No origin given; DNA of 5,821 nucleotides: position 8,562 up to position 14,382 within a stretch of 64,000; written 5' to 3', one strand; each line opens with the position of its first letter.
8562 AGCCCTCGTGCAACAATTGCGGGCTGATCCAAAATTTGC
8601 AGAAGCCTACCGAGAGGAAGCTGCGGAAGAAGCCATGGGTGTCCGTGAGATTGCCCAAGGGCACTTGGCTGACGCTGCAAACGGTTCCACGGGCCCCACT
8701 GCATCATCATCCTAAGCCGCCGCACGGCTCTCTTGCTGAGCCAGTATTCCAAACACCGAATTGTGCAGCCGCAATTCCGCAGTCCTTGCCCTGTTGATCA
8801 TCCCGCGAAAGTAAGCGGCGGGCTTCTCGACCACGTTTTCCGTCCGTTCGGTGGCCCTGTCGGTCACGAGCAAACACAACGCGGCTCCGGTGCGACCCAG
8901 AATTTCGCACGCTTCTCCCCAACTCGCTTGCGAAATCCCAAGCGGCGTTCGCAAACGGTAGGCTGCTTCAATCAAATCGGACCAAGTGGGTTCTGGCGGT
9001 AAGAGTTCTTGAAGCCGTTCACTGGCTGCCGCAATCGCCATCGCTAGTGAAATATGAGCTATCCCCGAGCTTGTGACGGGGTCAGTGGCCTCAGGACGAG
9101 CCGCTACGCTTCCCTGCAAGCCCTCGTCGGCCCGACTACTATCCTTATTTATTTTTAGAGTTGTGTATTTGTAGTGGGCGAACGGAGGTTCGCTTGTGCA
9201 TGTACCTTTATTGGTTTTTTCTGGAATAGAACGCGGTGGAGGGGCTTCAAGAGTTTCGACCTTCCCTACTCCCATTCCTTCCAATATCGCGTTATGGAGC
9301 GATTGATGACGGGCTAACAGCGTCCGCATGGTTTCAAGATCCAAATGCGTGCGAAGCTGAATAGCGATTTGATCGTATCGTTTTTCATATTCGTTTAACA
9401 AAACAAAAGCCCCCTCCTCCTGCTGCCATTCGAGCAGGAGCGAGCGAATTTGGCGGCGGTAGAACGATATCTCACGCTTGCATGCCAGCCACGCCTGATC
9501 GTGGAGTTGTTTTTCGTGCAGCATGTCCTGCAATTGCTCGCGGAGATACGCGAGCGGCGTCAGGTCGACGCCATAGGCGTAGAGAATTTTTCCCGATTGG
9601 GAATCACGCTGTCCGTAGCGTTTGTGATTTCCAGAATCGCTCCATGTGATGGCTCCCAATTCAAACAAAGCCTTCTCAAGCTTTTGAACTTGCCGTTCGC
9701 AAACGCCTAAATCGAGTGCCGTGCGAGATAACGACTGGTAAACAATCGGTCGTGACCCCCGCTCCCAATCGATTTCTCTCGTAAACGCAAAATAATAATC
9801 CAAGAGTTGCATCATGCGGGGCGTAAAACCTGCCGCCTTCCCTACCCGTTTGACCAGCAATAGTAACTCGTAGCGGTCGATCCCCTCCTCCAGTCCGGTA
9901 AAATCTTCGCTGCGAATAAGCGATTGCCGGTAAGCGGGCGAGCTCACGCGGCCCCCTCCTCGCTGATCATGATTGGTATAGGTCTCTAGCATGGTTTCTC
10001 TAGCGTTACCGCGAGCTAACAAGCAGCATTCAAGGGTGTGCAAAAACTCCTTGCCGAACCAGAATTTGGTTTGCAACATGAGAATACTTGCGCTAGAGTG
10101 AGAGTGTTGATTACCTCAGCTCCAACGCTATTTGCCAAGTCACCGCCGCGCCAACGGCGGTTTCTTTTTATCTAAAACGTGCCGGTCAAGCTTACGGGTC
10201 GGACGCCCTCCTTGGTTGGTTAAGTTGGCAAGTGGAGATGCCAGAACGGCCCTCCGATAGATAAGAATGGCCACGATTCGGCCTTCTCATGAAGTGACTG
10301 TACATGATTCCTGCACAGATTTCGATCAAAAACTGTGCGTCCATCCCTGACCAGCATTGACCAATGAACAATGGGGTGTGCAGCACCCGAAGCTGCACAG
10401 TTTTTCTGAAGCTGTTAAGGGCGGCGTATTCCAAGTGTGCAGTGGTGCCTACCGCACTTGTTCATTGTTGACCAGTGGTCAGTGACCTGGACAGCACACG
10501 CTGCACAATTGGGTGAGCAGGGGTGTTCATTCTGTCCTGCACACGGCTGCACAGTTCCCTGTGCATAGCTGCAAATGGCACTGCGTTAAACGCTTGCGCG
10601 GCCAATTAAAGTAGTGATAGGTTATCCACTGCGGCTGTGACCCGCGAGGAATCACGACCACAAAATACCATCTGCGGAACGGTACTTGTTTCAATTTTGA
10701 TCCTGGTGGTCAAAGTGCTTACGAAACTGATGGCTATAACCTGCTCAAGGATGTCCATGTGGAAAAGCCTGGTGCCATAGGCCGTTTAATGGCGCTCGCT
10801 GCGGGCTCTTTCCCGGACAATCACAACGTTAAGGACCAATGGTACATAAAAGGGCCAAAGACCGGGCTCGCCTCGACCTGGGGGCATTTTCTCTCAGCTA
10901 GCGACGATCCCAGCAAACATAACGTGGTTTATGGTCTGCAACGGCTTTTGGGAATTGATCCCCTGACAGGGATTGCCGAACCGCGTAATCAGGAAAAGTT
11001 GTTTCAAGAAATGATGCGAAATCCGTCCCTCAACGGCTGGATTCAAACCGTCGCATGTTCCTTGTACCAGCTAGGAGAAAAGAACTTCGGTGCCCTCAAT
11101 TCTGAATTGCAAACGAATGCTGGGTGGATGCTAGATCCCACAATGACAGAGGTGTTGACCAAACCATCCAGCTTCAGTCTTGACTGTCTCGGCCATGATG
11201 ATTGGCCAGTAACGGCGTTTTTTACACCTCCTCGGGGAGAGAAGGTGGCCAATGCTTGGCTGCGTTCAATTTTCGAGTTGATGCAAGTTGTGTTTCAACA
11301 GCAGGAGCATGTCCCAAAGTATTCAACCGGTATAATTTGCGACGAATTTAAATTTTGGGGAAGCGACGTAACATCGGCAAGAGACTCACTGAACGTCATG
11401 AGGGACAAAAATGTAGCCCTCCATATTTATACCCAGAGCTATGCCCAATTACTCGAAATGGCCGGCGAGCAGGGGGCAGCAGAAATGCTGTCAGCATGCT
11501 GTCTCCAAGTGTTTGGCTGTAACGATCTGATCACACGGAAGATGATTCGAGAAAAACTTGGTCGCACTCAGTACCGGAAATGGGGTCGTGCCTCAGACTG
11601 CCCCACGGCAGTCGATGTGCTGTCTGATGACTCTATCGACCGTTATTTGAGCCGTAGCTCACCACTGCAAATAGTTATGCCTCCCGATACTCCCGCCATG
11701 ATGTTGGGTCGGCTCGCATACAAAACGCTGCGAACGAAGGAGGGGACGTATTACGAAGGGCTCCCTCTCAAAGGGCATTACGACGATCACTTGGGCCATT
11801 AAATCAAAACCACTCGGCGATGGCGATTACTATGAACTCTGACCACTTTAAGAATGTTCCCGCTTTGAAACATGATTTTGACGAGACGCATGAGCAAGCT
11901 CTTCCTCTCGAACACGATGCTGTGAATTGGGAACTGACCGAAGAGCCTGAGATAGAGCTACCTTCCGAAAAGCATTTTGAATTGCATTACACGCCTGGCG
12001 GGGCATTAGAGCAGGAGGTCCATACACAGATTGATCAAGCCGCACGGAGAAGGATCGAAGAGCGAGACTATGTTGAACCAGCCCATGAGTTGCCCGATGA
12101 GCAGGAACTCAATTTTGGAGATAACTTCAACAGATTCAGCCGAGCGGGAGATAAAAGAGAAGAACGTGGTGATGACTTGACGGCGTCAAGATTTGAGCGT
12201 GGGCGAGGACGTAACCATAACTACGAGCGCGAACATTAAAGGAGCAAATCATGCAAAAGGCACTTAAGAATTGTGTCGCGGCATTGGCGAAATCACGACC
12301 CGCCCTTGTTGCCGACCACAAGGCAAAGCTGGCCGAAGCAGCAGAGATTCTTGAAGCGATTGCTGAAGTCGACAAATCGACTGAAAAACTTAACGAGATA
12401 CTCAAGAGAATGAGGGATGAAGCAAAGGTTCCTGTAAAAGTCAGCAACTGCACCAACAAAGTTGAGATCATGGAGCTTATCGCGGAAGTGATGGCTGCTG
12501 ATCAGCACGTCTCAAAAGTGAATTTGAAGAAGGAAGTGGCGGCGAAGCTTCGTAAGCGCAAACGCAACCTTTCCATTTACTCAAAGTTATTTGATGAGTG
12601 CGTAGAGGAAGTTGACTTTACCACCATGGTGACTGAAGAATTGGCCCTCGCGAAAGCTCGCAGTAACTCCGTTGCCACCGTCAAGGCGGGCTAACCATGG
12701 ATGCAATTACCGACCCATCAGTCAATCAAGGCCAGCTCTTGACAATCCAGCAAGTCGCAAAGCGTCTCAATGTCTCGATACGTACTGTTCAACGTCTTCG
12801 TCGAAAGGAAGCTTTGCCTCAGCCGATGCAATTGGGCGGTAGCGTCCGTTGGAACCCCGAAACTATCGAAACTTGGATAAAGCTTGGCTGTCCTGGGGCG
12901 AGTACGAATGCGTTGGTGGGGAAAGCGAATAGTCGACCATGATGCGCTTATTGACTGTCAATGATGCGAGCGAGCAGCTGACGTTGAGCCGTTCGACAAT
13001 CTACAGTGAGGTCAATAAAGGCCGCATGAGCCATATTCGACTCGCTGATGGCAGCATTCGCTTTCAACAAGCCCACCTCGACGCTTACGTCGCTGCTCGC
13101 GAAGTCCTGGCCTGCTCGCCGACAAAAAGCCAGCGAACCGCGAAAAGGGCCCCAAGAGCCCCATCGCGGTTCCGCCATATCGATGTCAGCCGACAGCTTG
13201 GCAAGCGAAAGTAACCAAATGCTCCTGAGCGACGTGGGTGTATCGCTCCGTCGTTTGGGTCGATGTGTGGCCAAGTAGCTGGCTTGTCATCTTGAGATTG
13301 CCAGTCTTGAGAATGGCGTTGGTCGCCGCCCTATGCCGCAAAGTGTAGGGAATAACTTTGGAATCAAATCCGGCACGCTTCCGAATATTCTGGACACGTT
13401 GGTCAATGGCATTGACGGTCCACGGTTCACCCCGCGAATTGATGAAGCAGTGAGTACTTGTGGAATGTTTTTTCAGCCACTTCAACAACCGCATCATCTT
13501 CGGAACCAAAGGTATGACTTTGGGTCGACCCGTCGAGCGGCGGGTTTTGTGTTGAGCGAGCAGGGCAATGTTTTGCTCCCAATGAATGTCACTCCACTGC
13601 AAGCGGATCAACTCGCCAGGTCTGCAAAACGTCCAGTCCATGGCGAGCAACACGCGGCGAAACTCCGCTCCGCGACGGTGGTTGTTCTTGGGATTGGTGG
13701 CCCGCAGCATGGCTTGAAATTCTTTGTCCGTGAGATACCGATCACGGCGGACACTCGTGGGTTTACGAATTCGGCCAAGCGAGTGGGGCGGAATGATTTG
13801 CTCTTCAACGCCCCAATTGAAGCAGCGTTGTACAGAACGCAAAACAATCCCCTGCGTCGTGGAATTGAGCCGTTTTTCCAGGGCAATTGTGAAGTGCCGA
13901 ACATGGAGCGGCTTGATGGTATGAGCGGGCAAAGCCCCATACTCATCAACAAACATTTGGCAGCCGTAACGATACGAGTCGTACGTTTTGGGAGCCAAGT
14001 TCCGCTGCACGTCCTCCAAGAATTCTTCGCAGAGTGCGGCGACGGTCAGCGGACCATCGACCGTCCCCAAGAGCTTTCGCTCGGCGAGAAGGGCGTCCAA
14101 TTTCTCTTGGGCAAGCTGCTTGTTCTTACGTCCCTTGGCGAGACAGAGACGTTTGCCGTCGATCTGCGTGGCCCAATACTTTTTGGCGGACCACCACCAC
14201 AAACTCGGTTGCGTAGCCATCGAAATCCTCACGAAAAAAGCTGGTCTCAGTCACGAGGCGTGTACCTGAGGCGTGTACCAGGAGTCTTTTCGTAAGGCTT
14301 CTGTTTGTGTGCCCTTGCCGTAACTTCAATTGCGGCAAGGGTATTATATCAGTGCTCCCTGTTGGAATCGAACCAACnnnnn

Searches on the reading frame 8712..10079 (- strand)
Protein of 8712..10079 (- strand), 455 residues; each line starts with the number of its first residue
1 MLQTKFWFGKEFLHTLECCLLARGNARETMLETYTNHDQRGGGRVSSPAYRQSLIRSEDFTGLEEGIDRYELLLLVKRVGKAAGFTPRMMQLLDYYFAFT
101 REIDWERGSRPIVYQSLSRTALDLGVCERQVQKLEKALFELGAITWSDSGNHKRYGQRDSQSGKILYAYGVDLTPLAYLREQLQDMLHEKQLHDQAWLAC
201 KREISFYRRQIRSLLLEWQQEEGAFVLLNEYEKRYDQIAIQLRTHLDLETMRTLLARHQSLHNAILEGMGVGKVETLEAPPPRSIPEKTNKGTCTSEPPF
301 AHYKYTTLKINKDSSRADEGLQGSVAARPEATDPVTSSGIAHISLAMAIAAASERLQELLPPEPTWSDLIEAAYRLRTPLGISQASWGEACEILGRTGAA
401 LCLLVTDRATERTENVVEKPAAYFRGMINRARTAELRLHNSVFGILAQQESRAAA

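Call 35: search_protein_families(library=pfam, proteins=[window:8712-10079:-], max_evalue=0.01)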
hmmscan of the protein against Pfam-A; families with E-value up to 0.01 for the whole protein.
window:8712-10079:- (455 aa): 2 families
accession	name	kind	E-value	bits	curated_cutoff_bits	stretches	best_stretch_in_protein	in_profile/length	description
PF03428.19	RP-C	-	1.6e-31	109.9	24.4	1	56-215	13-171/175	Replication protein C N-terminal domain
PF11800.13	RP-C_C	-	1.5e-17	64.1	32.6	1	352-447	8-101/102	Replication protein C C-terminal region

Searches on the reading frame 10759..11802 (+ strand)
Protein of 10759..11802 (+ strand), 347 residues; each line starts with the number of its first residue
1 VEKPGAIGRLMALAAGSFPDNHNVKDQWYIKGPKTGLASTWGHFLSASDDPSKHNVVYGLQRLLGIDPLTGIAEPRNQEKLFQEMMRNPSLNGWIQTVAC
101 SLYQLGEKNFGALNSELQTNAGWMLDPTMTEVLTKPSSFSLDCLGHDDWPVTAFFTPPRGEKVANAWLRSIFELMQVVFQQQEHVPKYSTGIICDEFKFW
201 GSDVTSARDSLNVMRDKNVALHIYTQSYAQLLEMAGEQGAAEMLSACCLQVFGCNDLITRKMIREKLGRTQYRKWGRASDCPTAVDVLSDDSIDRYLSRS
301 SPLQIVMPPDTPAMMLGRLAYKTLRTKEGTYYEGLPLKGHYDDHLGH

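Call 35: search_protein_families(library=pfam, proteins=[window:10759-11802:+], max_evalue=0.01)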
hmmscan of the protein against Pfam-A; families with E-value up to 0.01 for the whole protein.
window:10759-11802:+ (347 aa): 2 families
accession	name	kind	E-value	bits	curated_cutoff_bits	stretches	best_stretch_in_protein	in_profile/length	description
PF12696.13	TraG-D_C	-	3.9e-10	40.2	22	1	192-274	4-86/126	TraM recognition site of TraD and TraG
PF02534.20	T4SS-DNA_transf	-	5.4e-07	29.3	20.1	1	106-272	219-387/468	Type IV secretory system Conjugative DNA transfer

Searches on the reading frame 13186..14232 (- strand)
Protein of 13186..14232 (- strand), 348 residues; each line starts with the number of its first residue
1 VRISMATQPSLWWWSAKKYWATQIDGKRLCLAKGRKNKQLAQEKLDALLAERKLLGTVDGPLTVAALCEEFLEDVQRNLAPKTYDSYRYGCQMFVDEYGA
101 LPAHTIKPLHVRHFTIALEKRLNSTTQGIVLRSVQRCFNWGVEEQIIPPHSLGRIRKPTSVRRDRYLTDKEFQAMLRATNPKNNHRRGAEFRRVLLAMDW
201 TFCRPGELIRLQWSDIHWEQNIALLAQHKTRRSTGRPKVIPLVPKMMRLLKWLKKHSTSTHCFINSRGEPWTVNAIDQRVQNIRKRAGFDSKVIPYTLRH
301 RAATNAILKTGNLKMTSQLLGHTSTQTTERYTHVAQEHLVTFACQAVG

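Call 35: search_protein_families(library=pfam, proteins=[window:13186-14232:-], max_evalue=0.01)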
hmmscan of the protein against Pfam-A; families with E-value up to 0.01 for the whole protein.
window:13186-14232:- (348 aa): 3 families
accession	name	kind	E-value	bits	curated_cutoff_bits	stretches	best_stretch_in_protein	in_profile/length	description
PF00589.27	Phage_integrase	-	4.3e-25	88.9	27.1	1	166-338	2-172/172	Phage integrase family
PF11917.13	DUF3435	-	0.0031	17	25.8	0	267-334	169-238/418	Protein of unknown function (DUF3435)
PF13495.12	Phage_int_SAM_4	-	0.0039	18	27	1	69-146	3-83/85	Phage integrase, N-terminal SAM-like domain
